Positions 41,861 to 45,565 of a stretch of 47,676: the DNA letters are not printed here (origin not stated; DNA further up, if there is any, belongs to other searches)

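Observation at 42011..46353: Two-gene oxygen-independent ergothioneine locus: metallopterin enzyme fused to cysteine desulfurase, coupled to an EgtD-type methyltransferase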

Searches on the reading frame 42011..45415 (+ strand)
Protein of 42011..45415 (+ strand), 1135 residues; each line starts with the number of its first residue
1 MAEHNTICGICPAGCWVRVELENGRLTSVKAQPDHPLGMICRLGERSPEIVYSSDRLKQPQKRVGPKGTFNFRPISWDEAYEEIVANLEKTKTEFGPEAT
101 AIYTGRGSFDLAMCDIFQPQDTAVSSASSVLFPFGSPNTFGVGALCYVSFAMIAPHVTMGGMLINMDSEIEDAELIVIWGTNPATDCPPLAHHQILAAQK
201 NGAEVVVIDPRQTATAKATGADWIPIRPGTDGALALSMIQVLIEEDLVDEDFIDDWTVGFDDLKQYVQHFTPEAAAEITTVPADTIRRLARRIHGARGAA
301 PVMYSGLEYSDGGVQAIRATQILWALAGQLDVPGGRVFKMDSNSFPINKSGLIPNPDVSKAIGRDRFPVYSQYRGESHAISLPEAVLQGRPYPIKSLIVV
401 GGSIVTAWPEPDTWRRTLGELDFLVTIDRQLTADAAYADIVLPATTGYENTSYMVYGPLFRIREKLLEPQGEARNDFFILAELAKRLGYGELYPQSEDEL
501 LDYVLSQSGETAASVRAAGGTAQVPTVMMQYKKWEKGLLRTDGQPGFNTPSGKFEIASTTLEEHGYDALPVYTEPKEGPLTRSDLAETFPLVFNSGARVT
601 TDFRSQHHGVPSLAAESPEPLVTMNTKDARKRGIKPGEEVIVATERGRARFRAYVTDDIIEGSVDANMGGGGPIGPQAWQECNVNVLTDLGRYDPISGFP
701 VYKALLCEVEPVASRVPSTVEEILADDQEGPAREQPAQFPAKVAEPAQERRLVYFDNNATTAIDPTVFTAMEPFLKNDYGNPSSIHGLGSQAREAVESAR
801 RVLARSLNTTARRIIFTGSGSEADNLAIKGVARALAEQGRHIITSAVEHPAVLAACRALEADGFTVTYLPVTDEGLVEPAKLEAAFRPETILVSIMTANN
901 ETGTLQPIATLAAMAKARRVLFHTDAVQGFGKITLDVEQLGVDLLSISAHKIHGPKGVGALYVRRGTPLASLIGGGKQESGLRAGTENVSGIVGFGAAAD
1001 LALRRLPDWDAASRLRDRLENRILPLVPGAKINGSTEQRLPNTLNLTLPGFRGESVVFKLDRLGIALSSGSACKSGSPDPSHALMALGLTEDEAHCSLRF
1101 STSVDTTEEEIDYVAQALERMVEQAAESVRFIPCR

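Call 3: search_protein_families(library=pfam, proteins=[window:42011-45415:+], max_evalue=0.01)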
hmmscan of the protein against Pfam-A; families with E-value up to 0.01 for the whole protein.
window:42011-45415:+ (1135 aa): 6 families
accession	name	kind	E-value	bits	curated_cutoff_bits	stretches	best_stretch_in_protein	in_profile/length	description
PF00266.25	Aminotran_5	-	9.2e-82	275.4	21.5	1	753-1114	1-371/371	Aminotransferase class-V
PF00384.28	Molybdopterin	-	7.8e-39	134.1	24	1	56-486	1-353/353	Molybdopterin oxidoreductase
PF01568.27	Molydop_binding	-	3.2e-18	66.2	26.8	1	598-704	7-108/110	Molydopterin dinucleotide binding domain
PF04879.21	Molybdop_Fe4S4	-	6.8e-07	29.6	22.7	1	2-53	2-55/55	Molybdopterin oxidoreductase Fe4S4 domain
PF01212.27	Beta_elim_lyase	-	0.00057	19.7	27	1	812-926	48-169/288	Beta-eliminating lyase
PF01041.23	DegT_DnrJ_EryC1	-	0.00065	19.5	19.8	1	812-932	40-152/360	DegT/DnrJ/EryC1/StrS aminotransferase family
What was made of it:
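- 42014..42169 (+): Fe4S4 domain with Cys8, Cys11, Cys15 and Cys41 (CaMES Cys14/17/21/48). There is no Tat signal, so the enzyme is cytoplasmic. PF04879 residues 2-53 (call 3).
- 42176..44122 (+): Bis-MGD metallopterin module (PF00384 residues 56-486 plus PF01568 residues 598-704). The predicted Mo/W ligand is Cys146 (codon 42446-42448). Pfam (call 3).
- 44123..44266 (+): Inter-module linker, residues 705-752, rich in Pro, Glu, Ala and Gln and hypervariable. Lies between the Pfam domain boundaries (call 3).
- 44267..45418 (+): Class-V PLP cysteine desulfurase module. It holds PLP-Lys951 (44861-44863), persulfide Cys1073 (45227-45229), Cys1096 and the C-terminal relay Cys1134 (45410-45412) in the ...VRFIPCR tail. 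PF00266 at E=9e-82 (call 3).
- On MES (metallopterin-dependent ergothioneine synthase): PF04879, PF00384 and PF01568, then PF00266 (call 3).
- Checked: Domains of the fusion (Pfam, call 3): PF04879 residues 2-53, PF00384 residues 56-486 and PF01568 residues 598-704, then PF00266 residues 753-1114 at E=9e-82.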

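Call 4: search_protein_families(library=ncbifam, proteins=[window:42011-45415:+], max_evalue=0.01)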
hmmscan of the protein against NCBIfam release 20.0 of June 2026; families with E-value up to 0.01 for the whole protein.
window:42011-45415:+ (1135 aa): 55 families (the best 25 are shown)
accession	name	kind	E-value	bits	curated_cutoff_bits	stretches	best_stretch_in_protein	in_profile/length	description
TIGR03402.1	FeS_nifS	equivalog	6.1e-146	486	530.75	1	753-1125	1-373/379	cysteine desulfurase NifS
NF010611.0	PRK14012.1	equivalog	3.1e-116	388.6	548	1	753-1124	7-381/406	IscS subfamily cysteine desulfurase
TIGR02006.1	IscS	equivalog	7.2e-114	380.9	643.2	1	753-1124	5-377/402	IscS subfamily cysteine desulfurase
TIGR03235.1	DNA_S_dndA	equivalog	4.7e-110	368.2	480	1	754-1101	1-352/353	cysteine desulfurase DndA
TIGR03403.1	nifS_epsilon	equivalog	5.4e-107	357.9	587.7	1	753-1124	1-375/382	NifS family cysteine desulfurase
NF002806.0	PRK02948.1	subfamily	1.6e-96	323.6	304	1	752-1129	1-379/381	IscS subfamily cysteine desulfurase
TIGR01591.1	Fdh-alpha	equivalog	1.7e-84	284.2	666.25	1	6-705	1-668/672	formate dehydrogenase subunit alpha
NF012032.0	PRK15488.1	equivalog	9.7e-79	265.2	694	1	5-671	45-717/759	thiosulfate reductase PhsA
TIGR02166.1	dmsA_ynfE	subfamily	8.2e-73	245.7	777.7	1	11-670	53-752/794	DMSO/selenate family reductase complex A subunit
TIGR00509.1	bisC_fam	subfamily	8.8e-57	192.9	1017.55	1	55-670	43-707/772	molybdopterin guanine dinucleotide-containing S/N-oxide reductase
NF047855.1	AssmNtatRedNasC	equivalog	1.8e-56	191.8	1100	2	6-328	23-334/708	assimilatory nitrate reductase catalytic subunit NasC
NF011566.1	PRK14990.1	exception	2.3e-54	184.6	1600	1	41-689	104-792/814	dimethylsulfoxide reductase subunit A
NF041885.1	selenate_YnfE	exception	2e-49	168.1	1675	1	50-671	102-760/805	selenate/tellurate reductase subunit YnfE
TIGR01979.1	sufS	subfamily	3.4e-46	157.9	475.1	1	738-1121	6-398/403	SufS family cysteine desulfurase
NF041884.1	selenate_YnfF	exception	1.3e-45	155.6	1650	2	53-337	102-398/798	selenate/tellurate reductase subunit YnfF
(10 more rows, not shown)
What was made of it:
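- On MES (metallopterin-dependent ergothioneine synthase): The FDH, Phs, Dms and Nas models all score far below their cutoffs (call 4).
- On Stand-alone NifS/IscS cysteine desulfurase (the pipeline label): TIGR03402 scores 486 against 530.75, and TIGR02006 scores 381 against 643 (call 4).
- Closest known: IscS/NifS/NFS1 class-V cysteine desulfurases. Different: It scores below the NifS and IscS equivalog cutoffs (486 against 530.75; 381-389 against 548-643; call 4).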

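Call 6: search_solved_structures(query=window:42011-45415:+, max_evalue=1e-10)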
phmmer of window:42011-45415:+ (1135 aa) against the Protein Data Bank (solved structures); distinct sequences matched with E-value up to 1e-10: 115 (the best 60 are shown).
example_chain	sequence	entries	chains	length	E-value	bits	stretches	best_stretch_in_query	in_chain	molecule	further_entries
9wep_A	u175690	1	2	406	1.5e-101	344.1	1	750-1127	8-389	cysteine desulfurase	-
9wer_A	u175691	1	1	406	1.8e-99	337.3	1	750-1127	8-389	cysteine desulfurase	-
5usr_A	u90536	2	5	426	2.4e-99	336.9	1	750-1122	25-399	Cysteine desulfurase, mitochondrial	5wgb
8tvt_A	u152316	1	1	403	2.5e-99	336.8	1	751-1122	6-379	Cysteine desulfurase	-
5wkp_A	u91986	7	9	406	2.5e-99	336.8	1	751-1122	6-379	Cysteine desulfurase, mitochondrial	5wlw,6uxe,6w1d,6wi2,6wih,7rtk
9wew_A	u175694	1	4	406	2.5e-99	336.8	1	750-1127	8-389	cysteine desulfurase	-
8pk8_A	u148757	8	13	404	3e-99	336.6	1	751-1122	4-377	Cysteine desulfurase | Isoform Mitochondrial of Cysteine desulfurase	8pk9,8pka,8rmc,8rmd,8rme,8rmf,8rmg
6nzu_A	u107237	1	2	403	3.6e-99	336.3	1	751-1122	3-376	Cysteine desulfurase, mitochondrial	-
9wf8_A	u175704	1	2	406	6.6e-99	335.4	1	750-1127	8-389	cysteine desulfurase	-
9wfb_A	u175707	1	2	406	4.5e-98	332.7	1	750-1127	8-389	cysteine desulfurase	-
9wfe_A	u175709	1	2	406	5.7e-97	329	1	750-1127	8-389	cysteine desulfurase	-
5kz5_1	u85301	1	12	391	5.5e-96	325.8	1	761-1122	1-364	Cysteine desulfurase, mitochondrial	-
9wfy_A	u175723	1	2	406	3.6e-95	323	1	750-1127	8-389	cysteine desulfurase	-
5zsp_A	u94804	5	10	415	2.8e-94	320.1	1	752-1125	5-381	Cysteine desulfurase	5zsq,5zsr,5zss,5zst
4r5f_A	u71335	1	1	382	3e-92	313.4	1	753-1124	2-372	Cysteine desulfurase IscS 2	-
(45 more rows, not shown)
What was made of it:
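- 44267..45418 (+): IscS/NFS1 structures match at E about 1e-100 (call 6).
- Closest known: IscS/NifS/NFS1 class-V cysteine desulfurases. Same: E about 1e-100 to IscS and NFS1 structures (call 6).
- Selenocysteine lyase structures match the C-module at E about 1e-60 (call 6). The C-module is much closer to IscS/NFS1/NifS (E about 1e-100, call 6).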
